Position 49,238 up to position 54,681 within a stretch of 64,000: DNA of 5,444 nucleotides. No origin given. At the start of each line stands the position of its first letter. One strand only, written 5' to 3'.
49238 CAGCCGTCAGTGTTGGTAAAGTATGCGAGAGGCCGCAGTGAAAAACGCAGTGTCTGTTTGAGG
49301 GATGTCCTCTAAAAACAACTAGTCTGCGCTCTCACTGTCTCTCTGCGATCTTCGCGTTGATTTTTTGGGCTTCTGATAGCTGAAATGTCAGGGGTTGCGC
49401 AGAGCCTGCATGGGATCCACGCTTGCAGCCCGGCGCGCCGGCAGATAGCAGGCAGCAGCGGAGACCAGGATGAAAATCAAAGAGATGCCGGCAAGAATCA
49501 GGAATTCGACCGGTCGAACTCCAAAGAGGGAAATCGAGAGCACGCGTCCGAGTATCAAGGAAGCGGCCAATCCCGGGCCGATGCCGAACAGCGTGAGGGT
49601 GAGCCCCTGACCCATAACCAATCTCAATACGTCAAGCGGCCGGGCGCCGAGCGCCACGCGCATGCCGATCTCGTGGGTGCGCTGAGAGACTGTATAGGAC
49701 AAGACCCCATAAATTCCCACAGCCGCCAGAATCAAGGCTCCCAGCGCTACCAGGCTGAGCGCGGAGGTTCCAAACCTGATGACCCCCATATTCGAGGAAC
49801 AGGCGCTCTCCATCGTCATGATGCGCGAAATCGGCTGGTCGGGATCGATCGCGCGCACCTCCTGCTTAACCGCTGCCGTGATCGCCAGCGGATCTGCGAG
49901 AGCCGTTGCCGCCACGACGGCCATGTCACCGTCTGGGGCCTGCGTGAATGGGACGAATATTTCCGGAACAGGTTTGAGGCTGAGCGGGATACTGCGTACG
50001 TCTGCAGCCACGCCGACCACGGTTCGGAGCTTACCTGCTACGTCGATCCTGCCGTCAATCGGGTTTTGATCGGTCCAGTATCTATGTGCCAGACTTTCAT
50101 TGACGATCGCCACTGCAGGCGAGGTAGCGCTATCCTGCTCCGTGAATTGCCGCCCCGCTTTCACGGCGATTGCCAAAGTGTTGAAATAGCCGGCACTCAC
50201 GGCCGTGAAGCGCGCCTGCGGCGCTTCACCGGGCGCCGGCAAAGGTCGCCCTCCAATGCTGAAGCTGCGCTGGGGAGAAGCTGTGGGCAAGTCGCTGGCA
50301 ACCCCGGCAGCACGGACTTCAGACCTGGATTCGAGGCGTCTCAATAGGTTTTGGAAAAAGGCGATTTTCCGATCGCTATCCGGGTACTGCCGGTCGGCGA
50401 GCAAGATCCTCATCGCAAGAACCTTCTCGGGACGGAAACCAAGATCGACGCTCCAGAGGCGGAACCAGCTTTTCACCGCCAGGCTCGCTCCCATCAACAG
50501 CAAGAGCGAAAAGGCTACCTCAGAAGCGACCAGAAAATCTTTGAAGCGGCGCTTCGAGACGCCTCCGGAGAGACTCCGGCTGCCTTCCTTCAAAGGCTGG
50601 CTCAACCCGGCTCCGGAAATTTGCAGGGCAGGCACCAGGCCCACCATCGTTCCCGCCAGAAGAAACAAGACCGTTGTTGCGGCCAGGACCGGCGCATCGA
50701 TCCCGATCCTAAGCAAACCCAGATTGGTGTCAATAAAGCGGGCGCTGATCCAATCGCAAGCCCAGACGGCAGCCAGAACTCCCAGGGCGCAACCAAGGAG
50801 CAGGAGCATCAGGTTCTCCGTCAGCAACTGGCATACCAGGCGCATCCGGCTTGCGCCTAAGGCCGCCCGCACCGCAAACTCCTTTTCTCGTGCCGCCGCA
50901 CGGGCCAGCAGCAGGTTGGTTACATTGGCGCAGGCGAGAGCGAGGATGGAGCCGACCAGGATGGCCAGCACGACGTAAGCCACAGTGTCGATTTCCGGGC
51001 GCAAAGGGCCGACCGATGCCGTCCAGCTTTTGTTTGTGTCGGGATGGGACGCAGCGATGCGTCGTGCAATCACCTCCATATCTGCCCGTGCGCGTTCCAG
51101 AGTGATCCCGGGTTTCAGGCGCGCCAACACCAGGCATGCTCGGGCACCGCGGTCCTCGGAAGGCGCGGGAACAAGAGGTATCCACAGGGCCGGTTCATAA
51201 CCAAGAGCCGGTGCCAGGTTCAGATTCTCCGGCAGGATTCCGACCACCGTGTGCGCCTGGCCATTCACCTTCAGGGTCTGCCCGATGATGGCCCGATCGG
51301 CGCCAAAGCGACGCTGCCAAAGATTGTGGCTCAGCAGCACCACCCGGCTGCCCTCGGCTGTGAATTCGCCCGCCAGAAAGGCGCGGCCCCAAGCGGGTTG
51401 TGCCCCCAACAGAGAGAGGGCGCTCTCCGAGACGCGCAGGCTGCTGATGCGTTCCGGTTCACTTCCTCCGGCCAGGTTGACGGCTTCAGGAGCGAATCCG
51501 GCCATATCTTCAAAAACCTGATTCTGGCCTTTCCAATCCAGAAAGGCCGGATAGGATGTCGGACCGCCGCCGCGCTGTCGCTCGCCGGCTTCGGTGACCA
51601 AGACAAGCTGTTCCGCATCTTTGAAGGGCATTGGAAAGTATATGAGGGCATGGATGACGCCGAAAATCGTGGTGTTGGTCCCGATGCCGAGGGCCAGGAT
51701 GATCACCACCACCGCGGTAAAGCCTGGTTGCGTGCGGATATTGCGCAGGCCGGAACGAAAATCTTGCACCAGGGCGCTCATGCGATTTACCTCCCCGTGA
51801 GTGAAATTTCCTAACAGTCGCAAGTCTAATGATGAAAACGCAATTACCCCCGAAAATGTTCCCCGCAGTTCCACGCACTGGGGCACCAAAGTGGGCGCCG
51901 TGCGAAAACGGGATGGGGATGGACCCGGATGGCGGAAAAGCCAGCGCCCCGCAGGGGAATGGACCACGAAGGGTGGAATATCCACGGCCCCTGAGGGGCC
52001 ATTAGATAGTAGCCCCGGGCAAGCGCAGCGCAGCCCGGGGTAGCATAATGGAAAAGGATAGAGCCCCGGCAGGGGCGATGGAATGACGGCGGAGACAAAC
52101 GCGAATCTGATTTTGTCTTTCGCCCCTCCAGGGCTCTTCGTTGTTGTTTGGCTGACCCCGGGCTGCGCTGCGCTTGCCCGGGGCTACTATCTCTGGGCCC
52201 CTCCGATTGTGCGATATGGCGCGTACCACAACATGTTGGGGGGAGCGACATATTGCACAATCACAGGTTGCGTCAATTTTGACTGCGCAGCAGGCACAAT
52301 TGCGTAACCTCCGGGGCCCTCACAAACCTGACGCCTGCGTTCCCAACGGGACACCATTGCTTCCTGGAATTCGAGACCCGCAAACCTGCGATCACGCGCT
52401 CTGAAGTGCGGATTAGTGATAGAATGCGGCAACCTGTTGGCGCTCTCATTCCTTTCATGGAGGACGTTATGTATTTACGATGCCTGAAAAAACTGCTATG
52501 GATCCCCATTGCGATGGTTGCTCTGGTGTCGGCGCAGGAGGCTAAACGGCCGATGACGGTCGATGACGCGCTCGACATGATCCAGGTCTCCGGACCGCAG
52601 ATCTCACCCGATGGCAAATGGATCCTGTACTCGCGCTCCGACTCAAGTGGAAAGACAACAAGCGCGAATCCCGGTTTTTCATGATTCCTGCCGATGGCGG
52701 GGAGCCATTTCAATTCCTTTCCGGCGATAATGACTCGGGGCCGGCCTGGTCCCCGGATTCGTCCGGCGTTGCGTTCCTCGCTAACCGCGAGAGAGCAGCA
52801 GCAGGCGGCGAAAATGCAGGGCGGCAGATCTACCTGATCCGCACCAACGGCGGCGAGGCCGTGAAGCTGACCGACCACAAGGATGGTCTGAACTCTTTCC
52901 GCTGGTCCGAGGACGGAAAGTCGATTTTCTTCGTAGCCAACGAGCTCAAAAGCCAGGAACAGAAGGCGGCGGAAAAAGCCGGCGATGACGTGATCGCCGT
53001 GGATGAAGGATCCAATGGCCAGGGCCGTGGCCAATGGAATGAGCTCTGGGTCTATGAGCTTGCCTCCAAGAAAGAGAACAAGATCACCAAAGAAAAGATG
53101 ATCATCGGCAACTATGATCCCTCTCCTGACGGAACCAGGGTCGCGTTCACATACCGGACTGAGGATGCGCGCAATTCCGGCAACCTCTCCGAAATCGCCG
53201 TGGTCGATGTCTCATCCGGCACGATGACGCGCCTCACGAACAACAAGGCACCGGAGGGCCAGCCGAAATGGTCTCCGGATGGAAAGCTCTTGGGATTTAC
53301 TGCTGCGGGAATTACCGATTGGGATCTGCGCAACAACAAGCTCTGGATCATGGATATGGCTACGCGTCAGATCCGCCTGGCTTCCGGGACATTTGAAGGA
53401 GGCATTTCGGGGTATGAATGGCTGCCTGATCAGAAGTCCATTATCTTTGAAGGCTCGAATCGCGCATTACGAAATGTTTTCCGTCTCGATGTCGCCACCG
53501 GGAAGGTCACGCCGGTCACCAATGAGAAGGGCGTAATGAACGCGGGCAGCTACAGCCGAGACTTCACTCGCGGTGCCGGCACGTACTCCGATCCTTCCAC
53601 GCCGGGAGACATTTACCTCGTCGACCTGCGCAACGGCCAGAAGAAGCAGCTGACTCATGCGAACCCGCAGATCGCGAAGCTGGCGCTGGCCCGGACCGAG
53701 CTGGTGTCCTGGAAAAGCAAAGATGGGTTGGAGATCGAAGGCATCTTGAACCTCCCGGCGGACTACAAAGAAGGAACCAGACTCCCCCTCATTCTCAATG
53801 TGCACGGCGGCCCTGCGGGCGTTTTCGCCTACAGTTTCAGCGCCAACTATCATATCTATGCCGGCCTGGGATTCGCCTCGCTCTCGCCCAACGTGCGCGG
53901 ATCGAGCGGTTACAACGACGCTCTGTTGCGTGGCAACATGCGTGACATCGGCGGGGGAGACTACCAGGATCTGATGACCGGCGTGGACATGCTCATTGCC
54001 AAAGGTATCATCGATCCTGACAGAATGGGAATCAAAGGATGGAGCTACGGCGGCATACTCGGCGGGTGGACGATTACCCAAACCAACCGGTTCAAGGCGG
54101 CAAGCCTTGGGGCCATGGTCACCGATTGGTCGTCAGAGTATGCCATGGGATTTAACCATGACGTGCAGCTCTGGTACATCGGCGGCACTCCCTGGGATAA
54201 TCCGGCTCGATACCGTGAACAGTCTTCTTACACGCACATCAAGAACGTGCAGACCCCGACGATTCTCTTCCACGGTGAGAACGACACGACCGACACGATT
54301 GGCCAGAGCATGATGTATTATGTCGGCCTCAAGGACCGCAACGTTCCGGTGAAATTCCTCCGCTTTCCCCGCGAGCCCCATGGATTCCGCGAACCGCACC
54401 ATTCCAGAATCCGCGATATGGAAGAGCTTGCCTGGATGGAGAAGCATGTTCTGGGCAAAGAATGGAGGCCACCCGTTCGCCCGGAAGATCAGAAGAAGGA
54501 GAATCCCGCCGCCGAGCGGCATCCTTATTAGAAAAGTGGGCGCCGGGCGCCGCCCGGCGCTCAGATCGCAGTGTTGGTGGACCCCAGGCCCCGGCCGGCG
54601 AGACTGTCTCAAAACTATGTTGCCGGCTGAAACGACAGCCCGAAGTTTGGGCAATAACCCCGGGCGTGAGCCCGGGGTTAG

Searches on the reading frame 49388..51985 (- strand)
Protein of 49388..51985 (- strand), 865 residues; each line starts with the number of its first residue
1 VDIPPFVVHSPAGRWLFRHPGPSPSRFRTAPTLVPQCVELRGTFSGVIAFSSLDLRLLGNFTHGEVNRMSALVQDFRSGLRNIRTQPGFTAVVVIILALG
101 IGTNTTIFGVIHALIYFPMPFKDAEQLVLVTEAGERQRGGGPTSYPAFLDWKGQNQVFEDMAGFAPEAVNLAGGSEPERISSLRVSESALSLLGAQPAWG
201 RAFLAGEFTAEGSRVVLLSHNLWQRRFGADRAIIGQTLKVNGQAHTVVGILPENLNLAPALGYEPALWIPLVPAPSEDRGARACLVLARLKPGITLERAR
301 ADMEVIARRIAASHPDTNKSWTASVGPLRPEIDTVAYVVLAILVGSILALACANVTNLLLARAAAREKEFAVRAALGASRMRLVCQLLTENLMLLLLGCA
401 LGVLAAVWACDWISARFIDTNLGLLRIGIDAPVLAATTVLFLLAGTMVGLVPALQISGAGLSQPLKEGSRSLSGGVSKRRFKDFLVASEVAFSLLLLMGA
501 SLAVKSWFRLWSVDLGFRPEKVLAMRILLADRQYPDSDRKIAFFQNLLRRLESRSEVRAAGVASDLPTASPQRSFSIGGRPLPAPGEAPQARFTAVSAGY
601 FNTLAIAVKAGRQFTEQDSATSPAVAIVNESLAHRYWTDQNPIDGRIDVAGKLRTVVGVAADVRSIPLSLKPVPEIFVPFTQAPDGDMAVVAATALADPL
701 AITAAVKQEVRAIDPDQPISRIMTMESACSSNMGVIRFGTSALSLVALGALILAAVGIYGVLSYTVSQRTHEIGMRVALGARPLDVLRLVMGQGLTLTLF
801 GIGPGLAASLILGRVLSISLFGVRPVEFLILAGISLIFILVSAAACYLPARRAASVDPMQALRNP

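Call 37: search_protein_families(library=pfam, proteins=[window:49388-51985:-], max_evalue=0.001)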
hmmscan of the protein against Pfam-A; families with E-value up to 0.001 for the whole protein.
window:49388-51985:- (865 aa): 2 families
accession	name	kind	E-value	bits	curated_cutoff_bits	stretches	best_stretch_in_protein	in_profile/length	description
PF12704.14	MacB_PCD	-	2.6e-35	123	27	2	90-304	1-205/207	MacB-like periplasmic core domain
PF02687.27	FtsX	-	3.1e-22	79.3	25.5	2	745-857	2-119/120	FtsX-like permease C-terminal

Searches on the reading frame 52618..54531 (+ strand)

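Call 37: search_protein_families(library=pfam, proteins=[window:52618-54531:+], max_evalue=0.001)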
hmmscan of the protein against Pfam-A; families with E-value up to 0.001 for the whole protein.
window:52618-54531:+ (637 aa): 6 families
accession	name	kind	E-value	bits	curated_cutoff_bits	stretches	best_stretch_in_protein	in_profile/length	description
PF00326.27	Peptidase_S9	-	2.1e-46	158.5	22.6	1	406-611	2-210/213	Prolyl oligopeptidase family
PF07676.18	PD40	-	7.8e-13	48.4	20.9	1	204-228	2-26/38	WD40-like Beta Propeller Repeat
PF00930.27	DPPIV_N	-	3e-10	39.8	22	0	240-329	260-353/354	Dipeptidyl peptidase IV (DPP IV) N-terminal region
PF25174.1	Beta-prop_THOC3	-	1.1e-05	25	305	0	43-107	95-148/272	THOC3 beta-propeller domain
PF20434.5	BD-FAE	-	6.1e-05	23.1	26.8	0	513-566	157-210/215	BD-FAE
PF02129.25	Peptidase_S15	-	0.00017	21.8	23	0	377-508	9-136/262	X-Pro dipeptidyl-peptidase (S15 family)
